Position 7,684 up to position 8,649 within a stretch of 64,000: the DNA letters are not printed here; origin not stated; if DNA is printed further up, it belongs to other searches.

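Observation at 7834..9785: Uncharacterized three-gene module (PD-(D/E)xK-like protein, small P-loop NTPase, Zn-ribbon/HTH protein) wedged between retron and SIR2 genes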

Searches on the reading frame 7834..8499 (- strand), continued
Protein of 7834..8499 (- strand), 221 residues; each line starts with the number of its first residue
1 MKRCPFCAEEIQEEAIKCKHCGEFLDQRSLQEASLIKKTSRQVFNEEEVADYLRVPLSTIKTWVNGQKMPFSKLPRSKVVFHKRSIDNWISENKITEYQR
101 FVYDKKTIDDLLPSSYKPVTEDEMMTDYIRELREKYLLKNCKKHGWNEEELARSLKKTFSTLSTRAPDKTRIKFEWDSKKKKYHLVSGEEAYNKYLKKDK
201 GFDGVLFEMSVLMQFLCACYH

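Call 93: search_solved_structures(query=A4, max_evalue=1)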
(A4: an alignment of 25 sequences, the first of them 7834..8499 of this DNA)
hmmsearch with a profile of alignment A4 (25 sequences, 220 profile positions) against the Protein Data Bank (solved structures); distinct sequences matched with E-value up to 1: 3.
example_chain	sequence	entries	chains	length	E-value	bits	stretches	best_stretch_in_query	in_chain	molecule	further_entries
5i41_B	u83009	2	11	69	0.23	14.2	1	43-86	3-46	Chromosome-anchoring protein RacA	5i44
3oon_A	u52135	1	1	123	0.26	14.1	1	110-184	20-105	Outer membrane protein (Tpn50)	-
3ax6_A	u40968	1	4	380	0.65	12.7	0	70-171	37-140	Phosphoribosylaminoimidazole carboxylase, ATPase subunit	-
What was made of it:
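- C's molecular role is inferred from domains only, and its C-terminal domain has no detectable relative (call 93).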
